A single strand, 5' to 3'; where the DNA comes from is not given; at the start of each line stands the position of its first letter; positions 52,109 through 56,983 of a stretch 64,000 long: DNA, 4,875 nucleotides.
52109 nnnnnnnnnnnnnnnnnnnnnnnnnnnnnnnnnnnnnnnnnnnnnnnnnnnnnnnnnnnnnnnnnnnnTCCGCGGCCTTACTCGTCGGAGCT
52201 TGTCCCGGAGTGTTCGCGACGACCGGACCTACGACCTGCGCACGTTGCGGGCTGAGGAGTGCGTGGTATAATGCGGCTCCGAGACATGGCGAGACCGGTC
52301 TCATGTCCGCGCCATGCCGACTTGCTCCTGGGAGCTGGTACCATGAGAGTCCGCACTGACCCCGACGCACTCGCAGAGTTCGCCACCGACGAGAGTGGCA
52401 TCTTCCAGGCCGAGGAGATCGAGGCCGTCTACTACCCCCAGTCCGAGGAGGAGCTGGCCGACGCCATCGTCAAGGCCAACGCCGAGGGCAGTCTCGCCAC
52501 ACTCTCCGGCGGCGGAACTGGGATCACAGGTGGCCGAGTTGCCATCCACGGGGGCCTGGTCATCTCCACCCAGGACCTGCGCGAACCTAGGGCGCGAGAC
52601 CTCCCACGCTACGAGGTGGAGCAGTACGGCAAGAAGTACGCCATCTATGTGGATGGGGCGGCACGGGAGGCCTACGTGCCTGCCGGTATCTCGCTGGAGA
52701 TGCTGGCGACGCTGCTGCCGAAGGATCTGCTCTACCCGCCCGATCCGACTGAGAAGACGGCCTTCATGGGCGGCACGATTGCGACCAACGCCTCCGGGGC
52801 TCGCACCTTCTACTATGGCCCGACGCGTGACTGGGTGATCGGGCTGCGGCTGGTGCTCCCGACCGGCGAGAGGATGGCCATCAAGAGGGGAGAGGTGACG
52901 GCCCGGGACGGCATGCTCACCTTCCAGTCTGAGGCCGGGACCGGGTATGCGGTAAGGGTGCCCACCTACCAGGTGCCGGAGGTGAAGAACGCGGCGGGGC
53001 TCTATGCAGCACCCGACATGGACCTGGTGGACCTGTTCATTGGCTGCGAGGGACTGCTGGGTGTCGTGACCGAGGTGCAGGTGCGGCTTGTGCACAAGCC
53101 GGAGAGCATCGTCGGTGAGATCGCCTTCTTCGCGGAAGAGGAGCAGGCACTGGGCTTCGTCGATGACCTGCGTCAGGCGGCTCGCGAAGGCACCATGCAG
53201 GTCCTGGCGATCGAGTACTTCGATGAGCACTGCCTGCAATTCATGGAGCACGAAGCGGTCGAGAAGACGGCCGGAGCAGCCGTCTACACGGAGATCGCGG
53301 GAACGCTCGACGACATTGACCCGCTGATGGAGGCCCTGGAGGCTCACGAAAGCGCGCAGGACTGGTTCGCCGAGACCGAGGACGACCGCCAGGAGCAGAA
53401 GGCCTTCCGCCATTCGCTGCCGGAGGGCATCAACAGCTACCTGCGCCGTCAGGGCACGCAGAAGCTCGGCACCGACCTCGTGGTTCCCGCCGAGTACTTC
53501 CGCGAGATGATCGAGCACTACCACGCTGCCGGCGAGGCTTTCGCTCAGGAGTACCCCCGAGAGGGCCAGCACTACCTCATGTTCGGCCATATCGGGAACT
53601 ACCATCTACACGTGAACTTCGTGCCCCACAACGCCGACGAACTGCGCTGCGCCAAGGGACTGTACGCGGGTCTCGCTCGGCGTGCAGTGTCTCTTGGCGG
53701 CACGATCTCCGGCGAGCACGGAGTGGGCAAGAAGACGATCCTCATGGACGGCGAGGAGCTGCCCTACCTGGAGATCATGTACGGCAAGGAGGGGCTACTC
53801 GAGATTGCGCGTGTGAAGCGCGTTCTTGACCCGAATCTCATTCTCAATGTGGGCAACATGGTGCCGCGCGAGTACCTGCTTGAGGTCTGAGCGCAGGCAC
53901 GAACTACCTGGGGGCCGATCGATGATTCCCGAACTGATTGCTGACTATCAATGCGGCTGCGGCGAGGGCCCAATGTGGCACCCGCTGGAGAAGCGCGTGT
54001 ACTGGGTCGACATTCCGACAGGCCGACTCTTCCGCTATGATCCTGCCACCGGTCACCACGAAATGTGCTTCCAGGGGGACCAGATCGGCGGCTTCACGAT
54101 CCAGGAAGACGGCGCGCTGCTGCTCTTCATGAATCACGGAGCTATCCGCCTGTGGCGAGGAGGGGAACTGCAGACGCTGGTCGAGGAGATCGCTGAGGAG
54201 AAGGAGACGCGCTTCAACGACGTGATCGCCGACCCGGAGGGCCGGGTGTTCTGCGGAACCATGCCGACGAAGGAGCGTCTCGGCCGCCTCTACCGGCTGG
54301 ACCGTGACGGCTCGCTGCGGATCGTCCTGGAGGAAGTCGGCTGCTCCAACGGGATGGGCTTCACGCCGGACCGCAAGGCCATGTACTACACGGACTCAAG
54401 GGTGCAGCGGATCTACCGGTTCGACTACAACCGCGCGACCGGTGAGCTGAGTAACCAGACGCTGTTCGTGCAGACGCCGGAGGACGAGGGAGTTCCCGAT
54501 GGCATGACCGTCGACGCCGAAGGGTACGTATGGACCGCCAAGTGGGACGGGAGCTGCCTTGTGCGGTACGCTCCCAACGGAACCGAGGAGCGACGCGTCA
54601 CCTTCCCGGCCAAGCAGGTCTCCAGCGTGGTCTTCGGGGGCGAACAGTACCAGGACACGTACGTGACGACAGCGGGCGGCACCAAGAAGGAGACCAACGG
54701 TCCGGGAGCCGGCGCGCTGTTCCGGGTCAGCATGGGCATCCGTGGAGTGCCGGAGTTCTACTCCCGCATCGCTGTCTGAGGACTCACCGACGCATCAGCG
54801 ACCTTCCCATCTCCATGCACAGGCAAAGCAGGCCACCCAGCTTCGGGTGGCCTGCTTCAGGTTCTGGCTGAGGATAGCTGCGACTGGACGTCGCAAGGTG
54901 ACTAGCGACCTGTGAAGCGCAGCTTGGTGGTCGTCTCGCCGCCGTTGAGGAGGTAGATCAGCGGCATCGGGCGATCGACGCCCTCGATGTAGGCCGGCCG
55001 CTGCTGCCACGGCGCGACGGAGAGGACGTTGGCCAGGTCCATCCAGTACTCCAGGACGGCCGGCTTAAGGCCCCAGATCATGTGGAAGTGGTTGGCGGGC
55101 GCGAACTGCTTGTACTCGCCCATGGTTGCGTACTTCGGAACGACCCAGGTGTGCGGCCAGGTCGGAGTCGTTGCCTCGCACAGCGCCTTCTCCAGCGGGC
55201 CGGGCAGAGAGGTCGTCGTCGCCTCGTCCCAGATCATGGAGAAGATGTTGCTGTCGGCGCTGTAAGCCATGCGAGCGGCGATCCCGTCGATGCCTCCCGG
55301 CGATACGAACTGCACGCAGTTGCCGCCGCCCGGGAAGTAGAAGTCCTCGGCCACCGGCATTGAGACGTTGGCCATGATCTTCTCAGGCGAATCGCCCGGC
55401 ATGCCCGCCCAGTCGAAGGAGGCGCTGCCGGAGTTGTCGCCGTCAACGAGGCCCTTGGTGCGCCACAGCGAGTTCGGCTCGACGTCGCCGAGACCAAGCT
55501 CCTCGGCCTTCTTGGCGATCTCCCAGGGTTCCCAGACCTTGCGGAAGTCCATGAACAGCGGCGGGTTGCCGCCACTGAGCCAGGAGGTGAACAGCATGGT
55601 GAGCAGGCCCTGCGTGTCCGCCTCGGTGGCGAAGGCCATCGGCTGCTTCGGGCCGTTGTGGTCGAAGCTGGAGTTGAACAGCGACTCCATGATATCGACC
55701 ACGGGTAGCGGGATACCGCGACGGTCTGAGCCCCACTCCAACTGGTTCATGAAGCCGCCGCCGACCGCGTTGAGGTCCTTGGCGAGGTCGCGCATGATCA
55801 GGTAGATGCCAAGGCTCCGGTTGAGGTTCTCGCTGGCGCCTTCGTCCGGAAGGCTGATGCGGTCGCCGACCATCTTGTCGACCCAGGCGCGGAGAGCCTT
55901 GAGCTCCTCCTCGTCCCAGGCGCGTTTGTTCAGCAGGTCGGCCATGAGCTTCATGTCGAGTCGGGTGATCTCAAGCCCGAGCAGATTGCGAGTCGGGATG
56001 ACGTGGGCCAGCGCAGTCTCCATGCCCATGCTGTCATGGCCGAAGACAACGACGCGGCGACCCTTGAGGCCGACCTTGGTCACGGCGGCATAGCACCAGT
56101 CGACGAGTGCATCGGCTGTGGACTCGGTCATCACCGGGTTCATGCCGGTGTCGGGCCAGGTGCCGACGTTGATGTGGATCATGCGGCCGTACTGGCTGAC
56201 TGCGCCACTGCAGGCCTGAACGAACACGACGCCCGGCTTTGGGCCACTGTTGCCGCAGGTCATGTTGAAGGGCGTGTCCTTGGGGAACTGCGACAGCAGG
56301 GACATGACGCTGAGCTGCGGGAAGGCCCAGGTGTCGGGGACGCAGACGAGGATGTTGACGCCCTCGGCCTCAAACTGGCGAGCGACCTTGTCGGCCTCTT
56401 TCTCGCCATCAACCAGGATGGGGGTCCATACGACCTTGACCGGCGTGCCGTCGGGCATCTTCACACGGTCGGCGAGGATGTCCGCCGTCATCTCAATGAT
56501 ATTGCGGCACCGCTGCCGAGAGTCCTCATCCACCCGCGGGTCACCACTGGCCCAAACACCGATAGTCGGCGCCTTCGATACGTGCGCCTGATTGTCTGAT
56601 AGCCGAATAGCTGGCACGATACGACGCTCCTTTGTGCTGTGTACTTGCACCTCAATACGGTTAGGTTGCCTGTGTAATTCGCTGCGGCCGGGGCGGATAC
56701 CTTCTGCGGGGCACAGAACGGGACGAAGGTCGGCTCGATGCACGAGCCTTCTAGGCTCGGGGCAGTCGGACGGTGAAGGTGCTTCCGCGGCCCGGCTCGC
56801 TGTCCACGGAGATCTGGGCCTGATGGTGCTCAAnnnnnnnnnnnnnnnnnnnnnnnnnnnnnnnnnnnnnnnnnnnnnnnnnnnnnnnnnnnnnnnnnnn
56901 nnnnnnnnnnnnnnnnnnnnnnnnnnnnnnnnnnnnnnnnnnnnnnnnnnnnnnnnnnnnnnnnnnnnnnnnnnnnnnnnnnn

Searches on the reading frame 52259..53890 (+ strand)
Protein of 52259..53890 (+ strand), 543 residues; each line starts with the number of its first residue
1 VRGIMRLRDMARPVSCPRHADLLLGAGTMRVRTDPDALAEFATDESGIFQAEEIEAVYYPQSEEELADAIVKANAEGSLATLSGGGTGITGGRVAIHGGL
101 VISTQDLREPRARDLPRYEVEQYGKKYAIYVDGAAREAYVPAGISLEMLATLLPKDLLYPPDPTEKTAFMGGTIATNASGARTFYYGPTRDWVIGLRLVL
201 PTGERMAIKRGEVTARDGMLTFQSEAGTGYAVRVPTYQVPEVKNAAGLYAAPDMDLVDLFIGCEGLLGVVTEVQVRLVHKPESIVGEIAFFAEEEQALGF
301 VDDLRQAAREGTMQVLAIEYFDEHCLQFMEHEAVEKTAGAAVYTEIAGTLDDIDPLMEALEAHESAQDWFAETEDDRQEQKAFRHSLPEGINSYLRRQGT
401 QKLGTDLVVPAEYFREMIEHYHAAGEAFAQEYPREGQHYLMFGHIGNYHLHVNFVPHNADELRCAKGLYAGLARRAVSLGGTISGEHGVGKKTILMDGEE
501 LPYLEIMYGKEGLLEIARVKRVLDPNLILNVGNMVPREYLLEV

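Call 8: search_protein_families(library=pfam, proteins=[window:52259-53890:+], max_evalue=0.001)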
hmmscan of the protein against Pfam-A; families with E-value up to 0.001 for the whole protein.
window:52259-53890:+ (543 aa): 2 families
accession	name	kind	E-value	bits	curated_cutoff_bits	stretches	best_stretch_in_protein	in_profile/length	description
PF02913.24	FAD-oxidase_C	-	6.2e-29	101.9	21.2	1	281-533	2-247/248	FAD linked oxidases, C-terminal domain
PF01565.28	FAD_binding_4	-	5.5e-21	75.2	26.4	1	55-205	2-135/139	FAD binding domain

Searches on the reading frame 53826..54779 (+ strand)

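Call 8: search_protein_families(library=pfam, proteins=[window:53826-54779:+], max_evalue=0.001)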
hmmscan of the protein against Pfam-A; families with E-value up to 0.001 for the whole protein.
window:53826-54779:+ (317 aa): 2 families
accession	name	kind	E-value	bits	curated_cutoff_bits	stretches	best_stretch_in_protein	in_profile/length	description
PF08450.18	SGL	-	6.5e-76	255.6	26.3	1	45-283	1-245/246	SMP-30/Gluconolactonase/LRE-like region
PF03088.22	Str_synth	-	1.2e-05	25.8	25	0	127-199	11-84/89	Strictosidine synthase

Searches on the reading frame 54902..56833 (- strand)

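Call 8: search_protein_families(library=pfam, proteins=[window:54902-56833:-], max_evalue=0.001)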
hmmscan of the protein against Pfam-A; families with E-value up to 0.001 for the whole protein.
window:54902-56833:- (643 aa): 3 families
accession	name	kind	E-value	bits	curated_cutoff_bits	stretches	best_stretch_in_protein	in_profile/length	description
PF07881.17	Fucose_iso_N1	-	8.7e-34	117.2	28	1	89-258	2-169/169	L-fucose isomerase, first N-terminal domain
PF07882.17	Fucose_iso_N2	-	1.2e-14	54.8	22.3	1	263-420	5-179/180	L-fucose isomerase, second N-terminal domain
PF02952.23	Fucose_iso_C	-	1.1e-05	25.5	29.3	1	467-588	3-122/143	L-fucose isomerase, C-terminal domain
